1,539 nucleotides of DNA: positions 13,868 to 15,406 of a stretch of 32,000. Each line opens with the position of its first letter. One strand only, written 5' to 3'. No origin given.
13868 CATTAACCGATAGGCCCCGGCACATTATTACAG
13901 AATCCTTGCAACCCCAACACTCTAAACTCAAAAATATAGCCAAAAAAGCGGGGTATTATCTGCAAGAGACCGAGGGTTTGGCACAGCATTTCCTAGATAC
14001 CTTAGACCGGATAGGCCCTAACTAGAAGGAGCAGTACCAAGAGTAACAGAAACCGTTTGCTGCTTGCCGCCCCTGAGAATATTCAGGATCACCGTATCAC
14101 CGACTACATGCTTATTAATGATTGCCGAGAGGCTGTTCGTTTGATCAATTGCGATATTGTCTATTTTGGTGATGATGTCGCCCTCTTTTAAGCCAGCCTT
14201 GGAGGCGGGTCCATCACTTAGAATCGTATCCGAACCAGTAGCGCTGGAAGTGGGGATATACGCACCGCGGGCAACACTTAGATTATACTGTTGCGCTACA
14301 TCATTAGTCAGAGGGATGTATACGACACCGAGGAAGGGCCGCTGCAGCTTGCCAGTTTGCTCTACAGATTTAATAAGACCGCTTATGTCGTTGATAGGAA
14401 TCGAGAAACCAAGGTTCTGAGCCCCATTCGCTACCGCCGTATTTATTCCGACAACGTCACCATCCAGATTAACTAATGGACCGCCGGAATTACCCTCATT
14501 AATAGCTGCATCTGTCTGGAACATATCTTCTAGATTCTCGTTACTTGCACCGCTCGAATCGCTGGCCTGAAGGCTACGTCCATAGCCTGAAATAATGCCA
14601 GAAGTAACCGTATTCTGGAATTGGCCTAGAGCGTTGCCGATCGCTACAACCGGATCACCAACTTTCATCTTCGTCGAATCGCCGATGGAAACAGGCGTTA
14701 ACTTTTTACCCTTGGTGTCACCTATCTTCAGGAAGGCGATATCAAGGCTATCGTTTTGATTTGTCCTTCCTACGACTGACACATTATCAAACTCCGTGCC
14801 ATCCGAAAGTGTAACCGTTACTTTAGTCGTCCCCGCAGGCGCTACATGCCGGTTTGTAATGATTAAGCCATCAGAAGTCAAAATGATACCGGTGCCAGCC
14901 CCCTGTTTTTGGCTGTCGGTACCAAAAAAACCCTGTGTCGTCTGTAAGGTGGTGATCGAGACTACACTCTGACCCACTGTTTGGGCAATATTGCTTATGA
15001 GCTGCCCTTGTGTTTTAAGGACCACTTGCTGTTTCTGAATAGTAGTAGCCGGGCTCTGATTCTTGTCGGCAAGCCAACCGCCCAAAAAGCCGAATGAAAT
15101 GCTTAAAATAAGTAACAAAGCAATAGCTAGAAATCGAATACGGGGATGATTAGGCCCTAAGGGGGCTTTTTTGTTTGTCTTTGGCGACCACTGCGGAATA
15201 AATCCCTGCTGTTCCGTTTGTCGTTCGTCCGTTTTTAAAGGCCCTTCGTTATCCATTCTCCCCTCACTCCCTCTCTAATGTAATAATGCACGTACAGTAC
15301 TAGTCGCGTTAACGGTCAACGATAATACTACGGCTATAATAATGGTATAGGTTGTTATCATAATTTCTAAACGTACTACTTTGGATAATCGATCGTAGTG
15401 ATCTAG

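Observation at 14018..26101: Co-oriented envelope cluster: hairpin-anchored exported protein, giant fibre, LCP enzyme, polytopic membrane protein, HtrA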

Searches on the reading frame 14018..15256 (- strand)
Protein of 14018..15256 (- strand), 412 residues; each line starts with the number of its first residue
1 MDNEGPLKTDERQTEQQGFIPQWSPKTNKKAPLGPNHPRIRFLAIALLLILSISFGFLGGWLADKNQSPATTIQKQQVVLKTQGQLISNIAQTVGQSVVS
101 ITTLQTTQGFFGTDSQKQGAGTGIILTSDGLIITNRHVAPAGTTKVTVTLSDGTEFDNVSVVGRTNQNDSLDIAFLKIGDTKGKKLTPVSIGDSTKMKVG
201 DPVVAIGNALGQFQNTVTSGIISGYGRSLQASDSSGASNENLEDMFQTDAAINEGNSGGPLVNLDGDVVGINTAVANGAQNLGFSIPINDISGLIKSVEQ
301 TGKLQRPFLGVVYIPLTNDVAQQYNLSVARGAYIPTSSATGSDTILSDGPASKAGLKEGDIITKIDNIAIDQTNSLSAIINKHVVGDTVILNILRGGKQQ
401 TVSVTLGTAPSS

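Call 4: search_protein_families(library=pfam, proteins=[window:14018-15256:-], max_evalue=0.01)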
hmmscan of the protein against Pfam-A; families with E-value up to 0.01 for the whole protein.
window:14018-15256:- (412 aa): 6 families
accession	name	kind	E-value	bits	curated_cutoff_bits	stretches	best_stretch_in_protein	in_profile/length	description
PF13365.12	Trypsin_2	-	1.3e-29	104.3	27.6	1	121-271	1-144/144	Trypsin-like peptidase domain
PF00089.32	Trypsin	-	2.1e-19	70.7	20.6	1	120-291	26-216/220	Trypsin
PF13180.12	PDZ_2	-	4.8e-15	56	27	1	345-406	19-80/80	PDZ domain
PF17820.7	PDZ_6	-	8.8e-08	32.2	27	1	347-381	7-41/54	PDZ domain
PF00595.29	PDZ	-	0.00088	20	23.2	1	345-393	32-80/81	PDZ domain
PF10459.15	Peptidase_S46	-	0.0025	17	22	0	239-272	617-650/698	Peptidase S46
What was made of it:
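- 14018..15256 (-): htrA: membrane-anchored HtrA/DegP-type serine protease (412 aa; TM at about residues 37-64, trypsin-like domain, one PDZ domain). Pfam Trypsin_2 1.3e-29 and PDZ_2 4.8e-15 (call 4).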

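Call 5: search_protein_families(library=ncbifam, proteins=[window:14018-15256:-], max_evalue=0.01)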
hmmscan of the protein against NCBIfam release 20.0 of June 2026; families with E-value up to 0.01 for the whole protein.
window:14018-15256:- (412 aa): 19 families
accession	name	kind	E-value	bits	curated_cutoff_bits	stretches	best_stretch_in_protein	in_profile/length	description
TIGR02037.1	degP_htrA_DO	subfamily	3.2e-79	266.9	416.2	1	73-410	17-331/434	Do family serine endopeptidase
NF047968.1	SerProtHtrA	equivalog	3.9e-72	243.6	470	1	55-406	20-357/357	serine protease HtrA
NF041521.1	HhoA_HhoB_HtrA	equivalog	1.5e-68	231.6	450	1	110-408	40-333/335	HhoA/HhoB/HtrA family serine endopeptidase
NF007526.1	PRK10139.1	equivalog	8.2e-56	189.6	756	1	117-410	89-363/456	serine endoprotease DegQ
NF008189.1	PRK10942.1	equivalog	5.7e-53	180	720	1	116-407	110-382/477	serine endoprotease DegP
NF050055.1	SerProtHtrAMycob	equivalog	6.4e-49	167.2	800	1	39-405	150-497/502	serine protease HtrA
NF053637.1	SerProtHtrAspr2045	equivalog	4.1e-48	164.3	650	1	44-407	13-387/394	serine protease HtrA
NF040960.1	MamE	equivalog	3.4e-42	144.9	800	2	115-294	118-289/659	magnetosome formation protease MamE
TIGR02038.1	protease_degS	equivalog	5e-41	141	422.95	1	92-408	52-348/351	outer membrane-stress sensor serine endopeptidase DegS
NF008147.1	PRK10898.1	equivalog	2.1e-34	119.2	408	1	114-407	73-348/352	outer membrane-stress sensor serine endopeptidase DegS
NF040961.1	MamO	equivalog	1.6e-17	63.1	800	1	47-293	34-262/648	magnetosome protein MamO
NF033740.0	MarP_fam_protase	equivalog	1e-16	61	250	1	75-300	174-379/390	MarP family serine protease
NF041199.1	trx7_PDZ_seleno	equivalog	6.1e-08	32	300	1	347-405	329-389/390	Trx7/PDZ domain-containing (seleno)protein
TIGR00054.1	TIGR00054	equivalog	3.8e-06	26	147.55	1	344-405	208-268/421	RIP metalloprotease RseP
TIGR02860.1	spore_IV_B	equivalog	1.6e-05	24.1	305.25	1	349-400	124-174/402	SpoIVB peptidase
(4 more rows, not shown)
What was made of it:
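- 14018..15256 (-): NCBIfam degP_htrA_DO 3e-79, below that model's cutoff (call 5).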
